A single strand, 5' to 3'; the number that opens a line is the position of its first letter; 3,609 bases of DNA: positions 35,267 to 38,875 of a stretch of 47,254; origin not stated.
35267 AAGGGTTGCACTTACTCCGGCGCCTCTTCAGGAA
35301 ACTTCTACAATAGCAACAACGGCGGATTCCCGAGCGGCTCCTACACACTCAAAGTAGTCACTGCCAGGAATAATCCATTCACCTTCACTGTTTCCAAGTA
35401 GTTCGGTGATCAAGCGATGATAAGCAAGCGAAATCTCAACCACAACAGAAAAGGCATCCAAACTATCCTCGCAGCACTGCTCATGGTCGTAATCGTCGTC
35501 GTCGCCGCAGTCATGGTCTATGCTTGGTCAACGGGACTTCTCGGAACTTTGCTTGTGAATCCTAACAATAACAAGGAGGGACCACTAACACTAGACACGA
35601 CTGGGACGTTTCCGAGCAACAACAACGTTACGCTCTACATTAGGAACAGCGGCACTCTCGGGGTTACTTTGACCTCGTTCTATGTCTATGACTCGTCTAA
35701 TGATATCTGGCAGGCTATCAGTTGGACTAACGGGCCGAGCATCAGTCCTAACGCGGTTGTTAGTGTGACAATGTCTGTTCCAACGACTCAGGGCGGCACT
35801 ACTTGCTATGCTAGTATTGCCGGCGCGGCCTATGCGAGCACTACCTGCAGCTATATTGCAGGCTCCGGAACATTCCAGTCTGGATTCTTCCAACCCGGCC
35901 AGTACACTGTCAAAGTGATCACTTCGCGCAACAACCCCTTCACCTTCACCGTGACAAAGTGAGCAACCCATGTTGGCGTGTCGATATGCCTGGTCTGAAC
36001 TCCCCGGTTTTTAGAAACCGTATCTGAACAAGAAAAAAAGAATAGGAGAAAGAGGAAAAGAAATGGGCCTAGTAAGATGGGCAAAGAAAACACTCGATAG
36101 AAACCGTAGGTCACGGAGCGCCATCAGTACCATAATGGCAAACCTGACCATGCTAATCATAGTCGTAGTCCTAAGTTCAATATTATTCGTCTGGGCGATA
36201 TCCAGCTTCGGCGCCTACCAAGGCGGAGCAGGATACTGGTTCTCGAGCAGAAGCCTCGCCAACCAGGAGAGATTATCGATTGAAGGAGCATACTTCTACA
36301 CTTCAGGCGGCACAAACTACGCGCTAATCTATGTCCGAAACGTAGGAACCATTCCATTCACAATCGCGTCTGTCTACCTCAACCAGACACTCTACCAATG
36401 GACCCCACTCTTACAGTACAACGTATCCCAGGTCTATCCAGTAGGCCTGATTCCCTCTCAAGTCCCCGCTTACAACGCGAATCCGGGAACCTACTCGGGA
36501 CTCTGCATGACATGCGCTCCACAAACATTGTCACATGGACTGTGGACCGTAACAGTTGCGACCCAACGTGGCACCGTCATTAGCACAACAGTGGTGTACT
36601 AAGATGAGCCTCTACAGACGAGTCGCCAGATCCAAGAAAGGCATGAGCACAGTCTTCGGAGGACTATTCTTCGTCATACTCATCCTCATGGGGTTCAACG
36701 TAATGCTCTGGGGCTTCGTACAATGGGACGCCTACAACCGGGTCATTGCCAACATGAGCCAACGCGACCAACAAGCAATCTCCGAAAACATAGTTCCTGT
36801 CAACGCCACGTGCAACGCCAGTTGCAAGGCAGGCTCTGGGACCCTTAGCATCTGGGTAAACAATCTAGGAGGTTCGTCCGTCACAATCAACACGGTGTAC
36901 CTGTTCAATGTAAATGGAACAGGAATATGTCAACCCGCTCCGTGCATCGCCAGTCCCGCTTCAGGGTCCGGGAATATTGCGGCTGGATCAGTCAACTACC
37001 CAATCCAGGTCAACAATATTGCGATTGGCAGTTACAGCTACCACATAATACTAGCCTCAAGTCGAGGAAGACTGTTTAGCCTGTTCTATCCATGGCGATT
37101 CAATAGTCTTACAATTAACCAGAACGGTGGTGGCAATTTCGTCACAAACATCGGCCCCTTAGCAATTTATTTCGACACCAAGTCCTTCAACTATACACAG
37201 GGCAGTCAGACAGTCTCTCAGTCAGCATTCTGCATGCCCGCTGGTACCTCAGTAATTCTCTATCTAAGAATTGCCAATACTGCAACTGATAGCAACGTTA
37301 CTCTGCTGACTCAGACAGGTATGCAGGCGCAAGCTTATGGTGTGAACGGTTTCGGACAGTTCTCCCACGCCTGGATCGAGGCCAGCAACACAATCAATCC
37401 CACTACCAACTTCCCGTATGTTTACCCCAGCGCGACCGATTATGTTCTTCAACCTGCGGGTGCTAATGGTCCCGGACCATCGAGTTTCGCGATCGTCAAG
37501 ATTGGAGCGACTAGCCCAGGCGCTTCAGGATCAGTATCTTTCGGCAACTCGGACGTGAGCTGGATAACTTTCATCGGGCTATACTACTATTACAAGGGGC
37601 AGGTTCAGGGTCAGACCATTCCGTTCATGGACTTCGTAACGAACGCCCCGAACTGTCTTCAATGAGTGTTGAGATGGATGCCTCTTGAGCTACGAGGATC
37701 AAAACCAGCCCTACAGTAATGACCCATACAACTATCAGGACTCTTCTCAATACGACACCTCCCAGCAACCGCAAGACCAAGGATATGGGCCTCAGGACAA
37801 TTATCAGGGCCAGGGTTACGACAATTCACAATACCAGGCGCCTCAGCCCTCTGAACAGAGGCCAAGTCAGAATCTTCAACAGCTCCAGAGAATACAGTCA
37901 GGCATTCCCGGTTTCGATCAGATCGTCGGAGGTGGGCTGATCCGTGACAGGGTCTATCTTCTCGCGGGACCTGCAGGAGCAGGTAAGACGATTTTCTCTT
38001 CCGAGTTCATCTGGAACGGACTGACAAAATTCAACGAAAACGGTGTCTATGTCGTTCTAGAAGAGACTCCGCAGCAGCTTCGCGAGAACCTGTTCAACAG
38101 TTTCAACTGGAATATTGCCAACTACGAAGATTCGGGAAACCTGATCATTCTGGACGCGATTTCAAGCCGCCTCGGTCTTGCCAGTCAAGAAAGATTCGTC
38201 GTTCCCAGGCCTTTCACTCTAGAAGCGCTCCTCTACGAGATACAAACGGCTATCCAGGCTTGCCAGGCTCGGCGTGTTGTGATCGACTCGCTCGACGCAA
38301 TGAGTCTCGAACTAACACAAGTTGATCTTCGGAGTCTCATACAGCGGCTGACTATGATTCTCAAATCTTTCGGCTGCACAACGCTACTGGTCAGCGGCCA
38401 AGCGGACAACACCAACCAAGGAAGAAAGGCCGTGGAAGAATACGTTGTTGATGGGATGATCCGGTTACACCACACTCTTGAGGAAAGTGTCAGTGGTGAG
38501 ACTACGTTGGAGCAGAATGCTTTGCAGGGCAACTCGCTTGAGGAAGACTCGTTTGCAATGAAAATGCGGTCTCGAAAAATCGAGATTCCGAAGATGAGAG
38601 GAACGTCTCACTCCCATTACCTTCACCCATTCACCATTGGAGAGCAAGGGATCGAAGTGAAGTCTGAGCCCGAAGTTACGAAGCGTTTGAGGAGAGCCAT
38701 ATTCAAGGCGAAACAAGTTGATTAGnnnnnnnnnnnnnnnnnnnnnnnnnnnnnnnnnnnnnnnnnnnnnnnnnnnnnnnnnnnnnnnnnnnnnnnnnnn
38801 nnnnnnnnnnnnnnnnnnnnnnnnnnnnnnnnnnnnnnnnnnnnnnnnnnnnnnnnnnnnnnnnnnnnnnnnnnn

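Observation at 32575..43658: Type IV filament locus with archaellum-like gene order but pilin-like subunits, a two-gene KaiC-like module and a two-gene platform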

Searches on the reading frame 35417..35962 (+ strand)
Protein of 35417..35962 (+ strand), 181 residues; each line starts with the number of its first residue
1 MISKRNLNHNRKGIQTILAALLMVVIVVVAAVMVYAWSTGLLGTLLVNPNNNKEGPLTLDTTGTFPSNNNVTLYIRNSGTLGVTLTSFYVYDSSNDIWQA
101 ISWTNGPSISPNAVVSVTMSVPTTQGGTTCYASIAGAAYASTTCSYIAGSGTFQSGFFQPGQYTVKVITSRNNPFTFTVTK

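Call 3: search_protein_families(library=pfam, proteins=[window:35417-35962:+], max_evalue=0.01)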
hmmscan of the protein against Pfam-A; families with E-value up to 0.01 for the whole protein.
window:35417-35962:+ (181 aa): 0 families

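Call 5: search_protein_families(library=ncbifam, proteins=[window:35417-35962:+], max_evalue=0.01)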
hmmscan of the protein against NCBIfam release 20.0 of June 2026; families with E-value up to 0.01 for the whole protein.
window:35417-35962:+ (181 aa): 2 families
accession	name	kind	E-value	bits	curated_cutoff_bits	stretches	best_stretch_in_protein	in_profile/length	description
NF046073.1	UpsA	equivalog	1.2e-08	35.2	130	1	11-136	1-120/136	pilin subunit UpsA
TIGR02537.2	arch_flag_Nterm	domain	4.3e-05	22.9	20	1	11-41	2-32/33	archaellin/type IV pilin N-terminal domain-containing protein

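Call 65: search_protein_families(library=pfam, proteins=[window:35417-35962:+], max_evalue=1)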
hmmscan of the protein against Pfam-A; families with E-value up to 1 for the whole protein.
window:35417-35962:+ (181 aa): 5 families
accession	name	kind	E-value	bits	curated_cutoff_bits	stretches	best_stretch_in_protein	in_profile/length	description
PF07705.17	CARDB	-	0.01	16.4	22.7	1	66-129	18-77/101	CARDB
PF24517.2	CBM96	-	0.051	13.9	26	1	66-120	53-109/164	Carbohydrate-binding module family 96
PF02884.22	Lyase_8_C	-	0.059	14.2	22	1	90-119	12-39/69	Polysaccharide lyase family 8, C-terminal beta-sandwich domain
PF03739.19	LptF_LptG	-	0.067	12.6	27.9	1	17-95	99-177/353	Lipopolysaccharide export system permease LptF/LptG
PF19297.4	QcrA_N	-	0.13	12.1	27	1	21-76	162-218/222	QcrA subunit N-terminal region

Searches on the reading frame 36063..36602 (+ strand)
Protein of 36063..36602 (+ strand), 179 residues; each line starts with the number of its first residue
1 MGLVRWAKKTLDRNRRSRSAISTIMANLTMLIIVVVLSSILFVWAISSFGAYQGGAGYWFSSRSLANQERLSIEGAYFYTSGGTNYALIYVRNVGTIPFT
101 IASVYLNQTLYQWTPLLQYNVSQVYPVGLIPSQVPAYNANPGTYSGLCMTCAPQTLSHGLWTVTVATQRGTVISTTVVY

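Call 3: search_protein_families(library=pfam, proteins=[window:36063-36602:+], max_evalue=0.01)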
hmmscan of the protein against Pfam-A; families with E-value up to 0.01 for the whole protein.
window:36063-36602:+ (179 aa): 0 families

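Call 5: search_protein_families(library=ncbifam, proteins=[window:36063-36602:+], max_evalue=0.01)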
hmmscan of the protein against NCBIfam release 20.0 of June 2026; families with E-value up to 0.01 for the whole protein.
window:36063-36602:+ (179 aa): 1 family
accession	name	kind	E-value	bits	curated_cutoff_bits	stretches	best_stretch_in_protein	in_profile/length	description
NF053669.1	bindosome_BasA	exception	0.00029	21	230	1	21-113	8-92/136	bindosome assembly system protein BasA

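Call 48: search_solved_structures(query=A4, max_evalue=10)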
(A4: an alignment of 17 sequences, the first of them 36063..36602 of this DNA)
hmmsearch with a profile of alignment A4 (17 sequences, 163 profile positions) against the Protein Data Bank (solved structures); distinct sequences matched with E-value up to 10: 14.
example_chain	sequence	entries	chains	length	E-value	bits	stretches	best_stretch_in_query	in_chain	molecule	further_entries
8fk7_A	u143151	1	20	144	2.1e-13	53.8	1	18-162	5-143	Flagellin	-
5tug_A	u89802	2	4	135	0.071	16.3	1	79-158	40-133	Flagellar biosynthesis protein FlaG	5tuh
6pbk_A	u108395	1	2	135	0.19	14.9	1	79-158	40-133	Saci FlaG soluble domain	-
7tgg_A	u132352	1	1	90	0.41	13.8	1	11-57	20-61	Geopilin domain 1 protein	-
9egp_A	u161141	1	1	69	0.47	13.6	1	28-57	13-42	Geopilin domain 1 protein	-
3j1r_A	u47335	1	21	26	0.49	13.6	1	21-44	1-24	archaeal adhesion filament core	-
8q30_A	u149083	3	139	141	0.51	13.5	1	83-151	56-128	DUF4352 domain-containing protein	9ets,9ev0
7uqz_K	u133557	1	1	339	0.71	13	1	99-161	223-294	Proteasome-interacting protein CIC1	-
11aa_K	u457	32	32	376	0.81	12.8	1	99-161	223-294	Proteasome-interacting protein CIC1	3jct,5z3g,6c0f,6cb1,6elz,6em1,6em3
2m7g_A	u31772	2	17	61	0.85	12.8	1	28-57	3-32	Geopilin domain 1 protein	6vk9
8gi2_A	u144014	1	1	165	1.2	12.3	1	4-46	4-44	Natrinema pilin, PilA2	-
9up9_A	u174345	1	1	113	1.6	11.9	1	50-90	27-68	nanobody protein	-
9myg_A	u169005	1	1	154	2.4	11.3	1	16-47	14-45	Archaeal Type IV pilin N-terminal domain-containing protein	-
5kyh_A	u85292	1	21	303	2.5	11.2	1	21-49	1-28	Iho670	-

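Call 53: search_solved_structures(query=window:36063-36602:+, max_evalue=10, show_alignments=1)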
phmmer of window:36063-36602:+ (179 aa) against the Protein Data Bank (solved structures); distinct sequences matched with E-value up to 10: 4.
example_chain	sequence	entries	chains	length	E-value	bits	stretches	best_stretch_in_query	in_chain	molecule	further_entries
8fk7_A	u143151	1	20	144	0.014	18.6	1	23-138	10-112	Flagellin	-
9up9_A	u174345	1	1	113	0.27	14.4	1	46-115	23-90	nanobody protein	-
2kl6_A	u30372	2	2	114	0.28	14.3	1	89-140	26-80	Uncharacterized protein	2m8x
3idu_A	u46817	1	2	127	0.36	14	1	89-140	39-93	Uncharacterized protein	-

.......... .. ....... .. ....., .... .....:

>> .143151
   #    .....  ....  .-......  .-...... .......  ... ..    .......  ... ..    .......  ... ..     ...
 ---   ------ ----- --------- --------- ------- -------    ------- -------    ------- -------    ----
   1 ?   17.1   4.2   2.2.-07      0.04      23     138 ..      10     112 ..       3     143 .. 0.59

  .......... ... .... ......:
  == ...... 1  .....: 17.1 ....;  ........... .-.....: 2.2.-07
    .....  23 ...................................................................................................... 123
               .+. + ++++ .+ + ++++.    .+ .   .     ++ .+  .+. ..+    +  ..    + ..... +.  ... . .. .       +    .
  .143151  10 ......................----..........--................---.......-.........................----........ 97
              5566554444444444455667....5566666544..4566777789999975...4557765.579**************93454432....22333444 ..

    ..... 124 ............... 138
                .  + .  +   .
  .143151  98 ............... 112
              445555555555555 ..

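Call 65: search_protein_families(library=pfam, proteins=[window:36063-36602:+], max_evalue=1)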
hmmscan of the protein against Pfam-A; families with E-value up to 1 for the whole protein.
window:36063-36602:+ (179 aa): 1 family
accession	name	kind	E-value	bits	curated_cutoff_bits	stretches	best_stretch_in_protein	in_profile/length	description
PF11141.13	DUF2914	-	0.044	13.9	23.6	1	157-175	39-57/62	Protein of unknown function (DUF2914)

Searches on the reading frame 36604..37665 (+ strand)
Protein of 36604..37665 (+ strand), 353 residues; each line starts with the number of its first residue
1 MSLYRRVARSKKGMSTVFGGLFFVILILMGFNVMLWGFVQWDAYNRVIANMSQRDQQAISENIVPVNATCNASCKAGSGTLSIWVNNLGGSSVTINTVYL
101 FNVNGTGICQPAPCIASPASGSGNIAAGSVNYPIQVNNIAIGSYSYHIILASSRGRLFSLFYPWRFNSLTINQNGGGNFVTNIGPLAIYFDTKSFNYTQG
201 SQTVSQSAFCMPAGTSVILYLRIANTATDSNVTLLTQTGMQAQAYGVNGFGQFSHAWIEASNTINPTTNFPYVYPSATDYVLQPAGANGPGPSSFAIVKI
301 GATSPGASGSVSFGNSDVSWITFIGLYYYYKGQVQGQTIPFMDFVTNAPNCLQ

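Call 3: search_protein_families(library=pfam, proteins=[window:36604-37665:+], max_evalue=0.01)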
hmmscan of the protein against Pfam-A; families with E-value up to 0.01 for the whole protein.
window:36604-37665:+ (353 aa): 0 families

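Call 5: search_protein_families(library=ncbifam, proteins=[window:36604-37665:+], max_evalue=0.01)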
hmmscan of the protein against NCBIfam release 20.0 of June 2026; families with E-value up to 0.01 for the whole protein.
window:36604-37665:+ (353 aa): 0 families

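Call 65: search_protein_families(library=pfam, proteins=[window:36604-37665:+], max_evalue=1)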
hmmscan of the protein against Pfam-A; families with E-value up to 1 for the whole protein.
window:36604-37665:+ (353 aa): 1 family
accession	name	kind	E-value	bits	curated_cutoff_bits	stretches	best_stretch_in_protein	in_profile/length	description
PF04277.18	OAD_gamma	-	0.13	13.4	27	1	13-34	10-31/76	Oxaloacetate decarboxylase, gamma chain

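Call 88: search_solved_structures(query=A6, max_evalue=10)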
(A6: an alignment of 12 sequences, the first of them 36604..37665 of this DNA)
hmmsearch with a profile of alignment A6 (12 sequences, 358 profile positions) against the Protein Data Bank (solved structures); distinct sequences matched with E-value up to 10: 5.
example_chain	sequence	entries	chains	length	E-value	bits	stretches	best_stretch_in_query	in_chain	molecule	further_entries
8fk7_A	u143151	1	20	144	9e-09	38.2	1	11-166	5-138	Flagellin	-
2wb3_A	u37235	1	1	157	0.14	14.6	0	62-93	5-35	HYALURONIDASE-PHAGE ASSOCIATED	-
2wh7_A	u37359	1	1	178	0.18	14.2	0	62-93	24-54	HYALURONIDASE-PHAGE ASSOCIATED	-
6wv2_A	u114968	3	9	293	0.39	13.1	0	60-93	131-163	Hyaluronan Lyase | Hyaluronoglucosaminidase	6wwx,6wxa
6x3m_A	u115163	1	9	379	0.75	12.2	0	60-93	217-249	Hyaluronoglucosaminidase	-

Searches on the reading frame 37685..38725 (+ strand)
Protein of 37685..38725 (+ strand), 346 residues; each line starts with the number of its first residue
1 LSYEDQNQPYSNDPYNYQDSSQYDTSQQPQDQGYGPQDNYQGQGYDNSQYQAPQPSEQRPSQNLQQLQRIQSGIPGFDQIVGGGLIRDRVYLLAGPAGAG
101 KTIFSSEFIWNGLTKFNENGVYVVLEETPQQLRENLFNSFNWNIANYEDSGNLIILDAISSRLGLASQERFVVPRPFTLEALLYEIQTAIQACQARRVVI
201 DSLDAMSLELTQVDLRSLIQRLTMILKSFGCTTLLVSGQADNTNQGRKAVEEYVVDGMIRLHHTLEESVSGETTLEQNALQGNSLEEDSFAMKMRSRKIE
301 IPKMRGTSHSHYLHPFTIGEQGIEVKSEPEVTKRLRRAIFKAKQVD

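Call 3: search_protein_families(library=pfam, proteins=[window:37685-38725:+], max_evalue=0.01)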
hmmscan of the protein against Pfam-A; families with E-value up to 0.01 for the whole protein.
window:37685-38725:+ (346 aa): 8 families
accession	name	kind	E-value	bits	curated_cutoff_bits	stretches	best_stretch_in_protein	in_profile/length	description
PF06745.19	ATPase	-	1.3e-66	224.7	26.6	1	70-328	1-229/231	KaiC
PF13481.12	AAA_25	-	8.6e-10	39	27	1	65-236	10-187/195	AAA domain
PF24883.2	NPHP3_N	-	8.7e-05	23.2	24.8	1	89-222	23-149/164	Nephrocystin 3, N-terminal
PF13401.12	AAA_22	-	0.0004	21.1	27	1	88-221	5-103/130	AAA domain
PF03796.21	DnaB_C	-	0.0021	17.9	27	1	70-227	2-162/255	DnaB-like helicase C terminal domain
PF13173.12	AAA_14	-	0.0026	18.2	27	1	88-160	2-72/129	AAA domain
PF00270.35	DEAD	-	0.0029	17.8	26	1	88-226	14-147/167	DEAD/DEAH box helicase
PF04851.21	ResIII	-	0.004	17.5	22.5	1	87-149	22-82/164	Type III restriction enzyme, res subunit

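Call 5: search_protein_families(library=ncbifam, proteins=[window:37685-38725:+], max_evalue=0.01)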
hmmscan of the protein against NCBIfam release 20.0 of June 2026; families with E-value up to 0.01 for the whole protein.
window:37685-38725:+ (346 aa): 9 families
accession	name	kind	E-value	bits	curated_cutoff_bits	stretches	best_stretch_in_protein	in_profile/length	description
NF006799.0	PRK09302.1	equivalog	4.5e-55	187.2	408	2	63-270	6-208/515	circadian clock protein KaiC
TIGR03877.1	thermo_KaiC_1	hypoth_equivalog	1.7e-48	165.2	307.25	1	68-328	2-235/238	KaiC domain-containing protein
TIGR02655.1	circ_KaiC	equivalog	3.6e-38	131.4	546.25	1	69-325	2-228/484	circadian clock protein KaiC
TIGR03880.1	KaiC_arch_3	hypoth_equivalog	1e-30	107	249.45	1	73-269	1-184/224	KaiC domain-containing protein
TIGR03881.1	KaiC_arch_4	hypoth_equivalog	1.2e-25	90.5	247.8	1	68-266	1-193/231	KaiC domain-containing protein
NF004723.0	PRK06067.1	subfamily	2.4e-08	33.8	194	1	65-227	11-162/243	flagellar accessory protein FlaH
NF052589.1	ArlH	equivalog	3.7e-07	30.1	215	1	77-225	9-148/229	archaellum protein ArlH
TIGR00416.1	sms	equivalog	5.6e-07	28.6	403.05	1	61-205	67-181/454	DNA repair protein RadA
TIGR03878.1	thermo_KaiC_2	hypoth_equivalog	1.2e-05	24.8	232.2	1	83-243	31-179/259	KaiC domain-containing protein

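Call 32: search_solved_structures(query=window:37685-38725:+, max_evalue=0.001, show_alignments=1)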
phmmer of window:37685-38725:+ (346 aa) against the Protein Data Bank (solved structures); distinct sequences matched with E-value up to 0.001: 44.
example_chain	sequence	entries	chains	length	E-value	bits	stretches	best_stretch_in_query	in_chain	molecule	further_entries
8jon_A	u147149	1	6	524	3.2e-52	181.1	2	53-266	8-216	Circadian clock oscillator protein KaiC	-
8zn6_F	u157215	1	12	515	3.3e-50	174.5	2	55-266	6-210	KaiC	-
8zn5_B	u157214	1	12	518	5.8e-49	170.4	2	66-266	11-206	KaiC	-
9ofh_A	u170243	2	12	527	1.1e-48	169.5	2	58-266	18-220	Circadian clock oscillator protein KaiC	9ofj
3k09_A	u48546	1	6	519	1.6e-48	168.9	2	63-266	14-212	Circadian clock protein kinase kaiC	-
7s65_A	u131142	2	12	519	1.6e-48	168.9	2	63-266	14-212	Circadian clock protein kinase KaiC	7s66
5jwq_A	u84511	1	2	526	1.7e-48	168.9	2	51-266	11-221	Circadian clock protein kinase KaiC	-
3s1a_A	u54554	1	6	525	1.7e-48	168.8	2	63-266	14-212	Circadian clock protein kinase kaiC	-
7dyi_A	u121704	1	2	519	1.9e-48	168.7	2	63-266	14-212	Circadian clock protein kinase KaiC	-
3k0c_A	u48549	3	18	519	1.9e-48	168.7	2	63-266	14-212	Circadian clock protein kinase KaiC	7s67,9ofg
3jzm_A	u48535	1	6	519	1.9e-48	168.7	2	63-266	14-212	Circadian clock protein kinase kaiC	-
7dyk_A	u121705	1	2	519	2e-48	168.6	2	63-266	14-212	Circadian clock protein kinase KaiC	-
3k0f_A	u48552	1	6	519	2e-48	168.6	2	63-325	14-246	Circadian clock protein kinase KaiC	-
8wve_A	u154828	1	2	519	2e-48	168.6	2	63-325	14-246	Circadian clock oscillator protein KaiC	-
7dye_A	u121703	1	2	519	2.1e-48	168.6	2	63-266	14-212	Circadian clock protein kinase KaiC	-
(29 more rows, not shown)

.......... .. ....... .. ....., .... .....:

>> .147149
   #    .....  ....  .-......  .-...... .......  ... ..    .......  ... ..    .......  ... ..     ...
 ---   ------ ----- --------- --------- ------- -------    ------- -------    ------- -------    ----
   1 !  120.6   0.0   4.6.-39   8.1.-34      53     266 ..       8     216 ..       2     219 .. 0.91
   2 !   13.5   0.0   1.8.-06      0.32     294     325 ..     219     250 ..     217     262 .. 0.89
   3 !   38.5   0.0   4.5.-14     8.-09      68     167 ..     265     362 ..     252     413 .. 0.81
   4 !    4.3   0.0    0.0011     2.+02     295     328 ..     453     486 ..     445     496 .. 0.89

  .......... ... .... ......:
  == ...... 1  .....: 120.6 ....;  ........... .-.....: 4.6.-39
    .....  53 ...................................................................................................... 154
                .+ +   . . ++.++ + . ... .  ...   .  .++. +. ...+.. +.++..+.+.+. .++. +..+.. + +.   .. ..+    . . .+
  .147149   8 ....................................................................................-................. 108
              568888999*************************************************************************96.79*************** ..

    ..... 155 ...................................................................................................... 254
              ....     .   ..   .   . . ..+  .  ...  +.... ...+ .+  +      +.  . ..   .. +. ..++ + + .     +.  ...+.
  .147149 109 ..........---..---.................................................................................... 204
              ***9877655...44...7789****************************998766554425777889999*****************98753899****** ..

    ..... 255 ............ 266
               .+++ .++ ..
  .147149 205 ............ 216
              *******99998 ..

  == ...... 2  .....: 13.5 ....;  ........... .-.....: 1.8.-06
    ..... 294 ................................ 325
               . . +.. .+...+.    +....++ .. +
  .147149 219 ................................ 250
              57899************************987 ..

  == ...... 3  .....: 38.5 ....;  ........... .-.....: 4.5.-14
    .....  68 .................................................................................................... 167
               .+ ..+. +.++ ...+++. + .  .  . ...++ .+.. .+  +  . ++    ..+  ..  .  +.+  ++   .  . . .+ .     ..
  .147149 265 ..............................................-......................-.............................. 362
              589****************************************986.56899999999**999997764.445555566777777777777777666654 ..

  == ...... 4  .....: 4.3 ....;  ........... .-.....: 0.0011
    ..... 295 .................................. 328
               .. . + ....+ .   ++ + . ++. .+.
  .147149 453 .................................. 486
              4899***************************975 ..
